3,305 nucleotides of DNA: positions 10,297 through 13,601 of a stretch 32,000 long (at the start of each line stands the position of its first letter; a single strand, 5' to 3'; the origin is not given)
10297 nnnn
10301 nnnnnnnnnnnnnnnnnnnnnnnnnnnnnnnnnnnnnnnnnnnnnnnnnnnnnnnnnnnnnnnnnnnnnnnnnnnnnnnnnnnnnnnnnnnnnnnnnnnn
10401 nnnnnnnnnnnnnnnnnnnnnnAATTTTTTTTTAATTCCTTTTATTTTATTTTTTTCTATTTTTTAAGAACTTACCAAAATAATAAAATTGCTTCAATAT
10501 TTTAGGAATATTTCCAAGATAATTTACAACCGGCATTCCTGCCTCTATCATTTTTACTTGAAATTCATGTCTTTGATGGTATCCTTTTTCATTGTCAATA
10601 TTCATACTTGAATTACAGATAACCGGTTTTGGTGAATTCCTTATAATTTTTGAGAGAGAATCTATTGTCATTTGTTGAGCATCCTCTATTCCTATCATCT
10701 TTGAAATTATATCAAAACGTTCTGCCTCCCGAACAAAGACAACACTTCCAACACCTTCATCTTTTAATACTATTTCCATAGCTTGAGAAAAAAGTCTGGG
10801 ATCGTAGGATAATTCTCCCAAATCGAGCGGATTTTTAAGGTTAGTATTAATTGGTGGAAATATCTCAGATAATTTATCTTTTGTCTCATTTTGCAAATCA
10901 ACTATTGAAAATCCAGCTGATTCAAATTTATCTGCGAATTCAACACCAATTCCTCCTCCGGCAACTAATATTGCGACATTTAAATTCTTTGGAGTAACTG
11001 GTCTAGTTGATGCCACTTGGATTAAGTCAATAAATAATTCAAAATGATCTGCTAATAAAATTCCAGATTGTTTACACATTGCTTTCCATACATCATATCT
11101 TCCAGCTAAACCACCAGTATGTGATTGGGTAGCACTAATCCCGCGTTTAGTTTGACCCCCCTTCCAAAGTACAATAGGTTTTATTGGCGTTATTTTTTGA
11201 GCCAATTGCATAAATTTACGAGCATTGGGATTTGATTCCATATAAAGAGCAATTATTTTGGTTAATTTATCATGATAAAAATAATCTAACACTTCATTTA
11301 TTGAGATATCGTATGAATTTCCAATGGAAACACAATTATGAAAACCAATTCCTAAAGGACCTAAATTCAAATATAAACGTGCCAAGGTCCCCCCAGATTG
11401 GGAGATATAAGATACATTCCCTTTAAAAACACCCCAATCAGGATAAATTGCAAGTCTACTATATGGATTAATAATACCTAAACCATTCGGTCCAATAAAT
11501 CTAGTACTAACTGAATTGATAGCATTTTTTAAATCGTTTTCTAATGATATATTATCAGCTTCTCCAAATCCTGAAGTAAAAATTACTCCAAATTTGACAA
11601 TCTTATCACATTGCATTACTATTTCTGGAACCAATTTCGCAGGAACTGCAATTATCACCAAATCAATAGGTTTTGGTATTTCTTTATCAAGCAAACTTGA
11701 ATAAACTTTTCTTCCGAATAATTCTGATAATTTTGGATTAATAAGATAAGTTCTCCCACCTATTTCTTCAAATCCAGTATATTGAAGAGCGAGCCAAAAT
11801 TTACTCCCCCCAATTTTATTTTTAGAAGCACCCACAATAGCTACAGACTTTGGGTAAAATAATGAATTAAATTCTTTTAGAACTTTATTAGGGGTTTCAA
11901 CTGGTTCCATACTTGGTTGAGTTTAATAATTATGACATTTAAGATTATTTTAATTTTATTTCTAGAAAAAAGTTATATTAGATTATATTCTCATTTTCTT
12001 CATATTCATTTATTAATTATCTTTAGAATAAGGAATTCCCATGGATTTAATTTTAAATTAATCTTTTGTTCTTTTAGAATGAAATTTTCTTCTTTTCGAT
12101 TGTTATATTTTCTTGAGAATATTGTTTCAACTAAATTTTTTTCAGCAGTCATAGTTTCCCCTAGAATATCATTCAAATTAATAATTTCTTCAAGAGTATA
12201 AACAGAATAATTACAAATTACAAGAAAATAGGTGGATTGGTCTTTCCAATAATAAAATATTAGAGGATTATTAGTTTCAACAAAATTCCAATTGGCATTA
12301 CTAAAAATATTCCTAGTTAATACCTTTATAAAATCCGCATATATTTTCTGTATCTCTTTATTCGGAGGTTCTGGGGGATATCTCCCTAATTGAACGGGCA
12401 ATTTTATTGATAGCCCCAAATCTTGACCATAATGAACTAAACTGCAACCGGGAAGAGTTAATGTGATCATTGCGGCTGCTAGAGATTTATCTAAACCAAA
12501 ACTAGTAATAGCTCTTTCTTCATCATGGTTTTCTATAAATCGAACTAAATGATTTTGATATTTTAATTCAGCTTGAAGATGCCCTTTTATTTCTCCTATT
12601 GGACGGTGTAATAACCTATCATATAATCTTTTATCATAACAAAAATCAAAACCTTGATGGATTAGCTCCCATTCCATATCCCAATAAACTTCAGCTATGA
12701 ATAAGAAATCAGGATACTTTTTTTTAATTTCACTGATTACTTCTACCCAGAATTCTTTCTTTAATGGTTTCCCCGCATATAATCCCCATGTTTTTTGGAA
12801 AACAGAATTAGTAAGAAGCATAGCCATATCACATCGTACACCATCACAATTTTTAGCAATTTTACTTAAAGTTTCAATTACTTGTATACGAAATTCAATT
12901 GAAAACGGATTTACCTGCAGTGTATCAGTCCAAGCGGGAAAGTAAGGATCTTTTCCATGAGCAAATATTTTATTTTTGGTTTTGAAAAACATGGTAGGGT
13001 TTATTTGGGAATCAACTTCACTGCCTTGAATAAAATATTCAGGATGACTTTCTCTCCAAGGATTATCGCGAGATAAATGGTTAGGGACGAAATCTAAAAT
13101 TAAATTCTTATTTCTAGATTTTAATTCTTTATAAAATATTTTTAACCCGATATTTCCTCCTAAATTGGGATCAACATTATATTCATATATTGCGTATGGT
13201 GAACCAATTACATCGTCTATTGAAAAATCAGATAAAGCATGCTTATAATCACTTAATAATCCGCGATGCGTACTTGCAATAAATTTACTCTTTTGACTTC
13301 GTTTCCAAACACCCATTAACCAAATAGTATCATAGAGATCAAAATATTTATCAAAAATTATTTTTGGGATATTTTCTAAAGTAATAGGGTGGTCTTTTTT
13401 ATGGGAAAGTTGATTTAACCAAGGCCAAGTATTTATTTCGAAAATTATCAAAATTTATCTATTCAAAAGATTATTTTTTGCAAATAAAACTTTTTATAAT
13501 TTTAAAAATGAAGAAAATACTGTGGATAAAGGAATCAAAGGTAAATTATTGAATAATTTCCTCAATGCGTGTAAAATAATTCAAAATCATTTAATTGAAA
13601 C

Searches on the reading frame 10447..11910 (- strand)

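Call 7: search_protein_families(library=pfam, proteins=[window:10447-11910:-], max_evalue=0.01)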
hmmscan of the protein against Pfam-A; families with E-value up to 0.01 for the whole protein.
window:10447-11910:- (487 aa): 3 families
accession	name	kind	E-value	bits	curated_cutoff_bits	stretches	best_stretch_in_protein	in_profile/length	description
PF13607.11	Succ_CoA_lig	-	1.3e-40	138.8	27.4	1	163-299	1-137/138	Succinyl-CoA ligase like flavodoxin domain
PF13380.12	CoA_binding_2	-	1e-12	49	22.8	1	21-148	1-115/116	CoA binding domain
PF02629.25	CoA_binding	-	3.7e-05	24.8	22.3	1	20-114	3-97/97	CoA binding domain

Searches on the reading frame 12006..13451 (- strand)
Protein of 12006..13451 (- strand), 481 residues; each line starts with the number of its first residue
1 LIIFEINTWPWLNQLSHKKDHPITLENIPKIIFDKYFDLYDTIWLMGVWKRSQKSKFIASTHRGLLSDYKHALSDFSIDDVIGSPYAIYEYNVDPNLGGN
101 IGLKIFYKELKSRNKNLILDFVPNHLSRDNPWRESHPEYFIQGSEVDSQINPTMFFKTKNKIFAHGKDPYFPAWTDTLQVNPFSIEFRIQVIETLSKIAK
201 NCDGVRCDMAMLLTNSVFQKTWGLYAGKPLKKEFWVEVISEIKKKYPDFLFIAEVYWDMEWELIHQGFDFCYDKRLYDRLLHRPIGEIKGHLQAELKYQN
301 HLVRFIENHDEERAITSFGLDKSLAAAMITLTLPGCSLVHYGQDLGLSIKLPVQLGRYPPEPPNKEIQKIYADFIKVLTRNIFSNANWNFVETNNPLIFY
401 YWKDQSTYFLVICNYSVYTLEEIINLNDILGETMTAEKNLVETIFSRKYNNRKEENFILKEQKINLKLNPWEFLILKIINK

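Call 7: search_protein_families(library=pfam, proteins=[window:12006-13451:-], max_evalue=0.01)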
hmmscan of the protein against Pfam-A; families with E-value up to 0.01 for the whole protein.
window:12006-13451:- (481 aa): 1 family
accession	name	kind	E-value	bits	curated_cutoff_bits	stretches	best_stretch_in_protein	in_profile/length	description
PF00128.31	Alpha-amylase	-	2.2e-15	57.3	22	1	85-348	50-357/446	Alpha amylase, catalytic domain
